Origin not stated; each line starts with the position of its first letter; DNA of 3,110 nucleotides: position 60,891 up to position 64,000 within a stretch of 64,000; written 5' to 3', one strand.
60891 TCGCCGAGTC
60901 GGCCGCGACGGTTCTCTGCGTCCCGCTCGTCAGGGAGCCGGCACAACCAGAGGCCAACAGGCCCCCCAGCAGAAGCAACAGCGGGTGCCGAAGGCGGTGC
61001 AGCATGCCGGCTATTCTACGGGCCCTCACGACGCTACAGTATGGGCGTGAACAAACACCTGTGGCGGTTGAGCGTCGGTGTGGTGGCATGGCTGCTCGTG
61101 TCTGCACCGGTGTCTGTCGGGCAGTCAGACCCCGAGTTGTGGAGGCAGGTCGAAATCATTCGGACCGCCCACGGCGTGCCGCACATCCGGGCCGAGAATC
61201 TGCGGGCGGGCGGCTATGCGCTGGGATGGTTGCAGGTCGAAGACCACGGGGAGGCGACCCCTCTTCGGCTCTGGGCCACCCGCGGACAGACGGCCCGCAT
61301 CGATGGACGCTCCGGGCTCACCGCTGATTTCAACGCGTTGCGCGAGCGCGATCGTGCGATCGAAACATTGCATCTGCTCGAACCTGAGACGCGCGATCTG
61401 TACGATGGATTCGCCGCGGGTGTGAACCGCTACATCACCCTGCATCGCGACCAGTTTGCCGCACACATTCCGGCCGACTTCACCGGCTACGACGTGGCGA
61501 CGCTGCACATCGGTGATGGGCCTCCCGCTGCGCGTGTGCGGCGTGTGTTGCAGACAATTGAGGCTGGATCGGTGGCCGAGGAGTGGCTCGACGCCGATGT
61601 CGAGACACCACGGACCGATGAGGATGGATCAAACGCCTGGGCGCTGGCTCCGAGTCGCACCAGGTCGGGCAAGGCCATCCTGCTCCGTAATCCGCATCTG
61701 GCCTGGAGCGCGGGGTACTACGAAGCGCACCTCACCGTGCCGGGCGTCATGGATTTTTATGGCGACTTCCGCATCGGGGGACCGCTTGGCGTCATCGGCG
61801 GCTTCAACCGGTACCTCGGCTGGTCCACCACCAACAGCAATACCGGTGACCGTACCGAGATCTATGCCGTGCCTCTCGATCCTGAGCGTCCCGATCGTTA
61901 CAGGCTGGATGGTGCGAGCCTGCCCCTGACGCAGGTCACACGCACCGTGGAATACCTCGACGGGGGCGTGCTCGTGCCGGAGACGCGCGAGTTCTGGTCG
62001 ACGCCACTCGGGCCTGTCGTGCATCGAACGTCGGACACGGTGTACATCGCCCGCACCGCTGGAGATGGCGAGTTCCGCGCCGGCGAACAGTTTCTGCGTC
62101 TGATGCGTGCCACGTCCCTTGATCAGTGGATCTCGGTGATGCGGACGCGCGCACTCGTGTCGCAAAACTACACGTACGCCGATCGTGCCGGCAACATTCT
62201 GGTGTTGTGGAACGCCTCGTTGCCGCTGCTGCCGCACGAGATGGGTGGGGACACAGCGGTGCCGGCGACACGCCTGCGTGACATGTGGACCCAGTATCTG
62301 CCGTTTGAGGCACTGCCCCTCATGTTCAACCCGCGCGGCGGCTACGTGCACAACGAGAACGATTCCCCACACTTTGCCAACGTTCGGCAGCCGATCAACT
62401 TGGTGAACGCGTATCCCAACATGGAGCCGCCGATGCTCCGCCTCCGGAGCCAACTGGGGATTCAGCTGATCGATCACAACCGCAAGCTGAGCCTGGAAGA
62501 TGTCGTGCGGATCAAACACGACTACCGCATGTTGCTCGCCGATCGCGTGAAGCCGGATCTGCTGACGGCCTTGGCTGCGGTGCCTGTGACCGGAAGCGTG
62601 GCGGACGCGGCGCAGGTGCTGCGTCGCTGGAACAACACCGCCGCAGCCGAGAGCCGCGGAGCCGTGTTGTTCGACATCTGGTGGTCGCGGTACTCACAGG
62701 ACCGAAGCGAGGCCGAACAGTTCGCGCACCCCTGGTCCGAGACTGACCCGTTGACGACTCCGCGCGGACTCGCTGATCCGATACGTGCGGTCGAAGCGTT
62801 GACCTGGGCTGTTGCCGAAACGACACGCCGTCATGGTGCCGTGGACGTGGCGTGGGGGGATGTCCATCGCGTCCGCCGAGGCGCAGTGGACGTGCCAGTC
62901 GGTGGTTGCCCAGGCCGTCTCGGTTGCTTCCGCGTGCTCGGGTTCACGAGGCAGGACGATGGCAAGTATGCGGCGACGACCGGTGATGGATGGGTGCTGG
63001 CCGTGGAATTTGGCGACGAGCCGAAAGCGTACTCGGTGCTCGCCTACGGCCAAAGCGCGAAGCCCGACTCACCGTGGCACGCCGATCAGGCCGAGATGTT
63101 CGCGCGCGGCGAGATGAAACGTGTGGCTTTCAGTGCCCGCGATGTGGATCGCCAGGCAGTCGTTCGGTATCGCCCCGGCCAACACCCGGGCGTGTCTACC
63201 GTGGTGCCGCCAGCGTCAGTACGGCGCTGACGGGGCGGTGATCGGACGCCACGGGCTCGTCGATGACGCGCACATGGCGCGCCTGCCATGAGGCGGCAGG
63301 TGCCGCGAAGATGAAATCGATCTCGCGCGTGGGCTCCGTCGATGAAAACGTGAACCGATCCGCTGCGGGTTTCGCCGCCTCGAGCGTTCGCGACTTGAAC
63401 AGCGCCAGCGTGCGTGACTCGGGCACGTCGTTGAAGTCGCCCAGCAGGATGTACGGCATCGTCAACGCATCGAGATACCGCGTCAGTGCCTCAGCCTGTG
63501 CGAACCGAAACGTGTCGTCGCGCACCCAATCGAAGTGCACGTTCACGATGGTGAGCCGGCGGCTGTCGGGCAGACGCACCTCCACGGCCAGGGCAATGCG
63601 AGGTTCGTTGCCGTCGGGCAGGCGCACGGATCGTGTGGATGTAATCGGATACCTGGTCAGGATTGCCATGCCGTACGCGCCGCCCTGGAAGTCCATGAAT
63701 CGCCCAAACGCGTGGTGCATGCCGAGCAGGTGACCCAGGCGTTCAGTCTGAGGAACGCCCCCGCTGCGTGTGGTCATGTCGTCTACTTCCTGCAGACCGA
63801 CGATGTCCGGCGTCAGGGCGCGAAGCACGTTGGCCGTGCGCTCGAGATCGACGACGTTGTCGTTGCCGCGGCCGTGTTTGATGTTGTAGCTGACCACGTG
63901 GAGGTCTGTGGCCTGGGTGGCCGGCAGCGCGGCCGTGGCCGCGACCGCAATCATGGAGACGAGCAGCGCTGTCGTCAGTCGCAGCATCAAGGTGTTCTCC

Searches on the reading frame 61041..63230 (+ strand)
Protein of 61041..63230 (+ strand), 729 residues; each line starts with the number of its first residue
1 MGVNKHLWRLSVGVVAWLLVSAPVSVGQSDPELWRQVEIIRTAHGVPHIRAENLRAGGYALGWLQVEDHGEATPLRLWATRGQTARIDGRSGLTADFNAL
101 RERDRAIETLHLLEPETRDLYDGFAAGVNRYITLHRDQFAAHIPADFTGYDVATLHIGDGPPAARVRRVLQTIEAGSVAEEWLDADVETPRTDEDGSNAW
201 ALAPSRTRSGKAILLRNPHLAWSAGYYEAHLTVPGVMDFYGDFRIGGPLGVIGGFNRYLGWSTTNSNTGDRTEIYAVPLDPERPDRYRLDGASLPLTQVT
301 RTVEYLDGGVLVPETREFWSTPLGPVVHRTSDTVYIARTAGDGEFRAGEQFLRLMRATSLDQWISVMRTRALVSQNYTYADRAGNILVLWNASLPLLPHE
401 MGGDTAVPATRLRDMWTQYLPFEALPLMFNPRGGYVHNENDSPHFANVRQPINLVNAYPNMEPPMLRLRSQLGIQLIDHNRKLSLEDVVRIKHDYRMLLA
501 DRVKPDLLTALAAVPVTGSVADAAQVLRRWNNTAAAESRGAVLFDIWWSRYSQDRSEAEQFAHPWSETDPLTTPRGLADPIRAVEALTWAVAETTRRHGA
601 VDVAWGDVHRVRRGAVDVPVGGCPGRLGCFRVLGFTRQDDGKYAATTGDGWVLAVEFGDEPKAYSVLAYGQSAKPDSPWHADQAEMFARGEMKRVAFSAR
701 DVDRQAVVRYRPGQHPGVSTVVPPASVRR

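Call 69: search_protein_families(library=pfam, proteins=[window:61041-63230:+], max_evalue=0.001)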
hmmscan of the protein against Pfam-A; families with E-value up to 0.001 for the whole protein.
window:61041-63230:+ (729 aa): 1 family
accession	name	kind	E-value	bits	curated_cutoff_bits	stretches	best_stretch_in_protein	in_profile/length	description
PF01804.23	Penicil_amidase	-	2.2e-117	394.3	21.3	1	36-703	1-674/675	Penicillin amidase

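Call 86: find_encoding_contigs(protein=window:61041-63230:+, flank=10000, max_places=1)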
Protein window:61041-63230:+ (729 aa): no gene with exactly this product is on record in the collection.

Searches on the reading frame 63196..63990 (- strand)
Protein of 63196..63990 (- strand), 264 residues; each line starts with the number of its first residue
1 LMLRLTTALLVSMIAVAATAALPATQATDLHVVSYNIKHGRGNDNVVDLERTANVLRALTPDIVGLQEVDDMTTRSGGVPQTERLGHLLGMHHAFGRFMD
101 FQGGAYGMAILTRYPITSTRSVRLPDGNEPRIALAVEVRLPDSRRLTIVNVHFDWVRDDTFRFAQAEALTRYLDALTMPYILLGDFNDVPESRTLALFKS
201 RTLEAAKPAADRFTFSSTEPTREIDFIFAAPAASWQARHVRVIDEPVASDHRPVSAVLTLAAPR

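Call 69: search_protein_families(library=pfam, proteins=[window:63196-63990:-], max_evalue=0.001)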
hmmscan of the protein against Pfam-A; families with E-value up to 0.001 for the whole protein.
window:63196-63990:- (264 aa): 2 families
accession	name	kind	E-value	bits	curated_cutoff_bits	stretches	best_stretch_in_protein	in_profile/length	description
PF03372.29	Exo_endo_phos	-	2.5e-27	96.5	24.5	1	33-251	1-225/225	Endonuclease/Exonuclease/phosphatase family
PF23226.1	Exo_endo_phos_PGAP2IP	-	2.2e-10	40.6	27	1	35-192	9-164/239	PGAP2IP, C-terminal nuclease-like domain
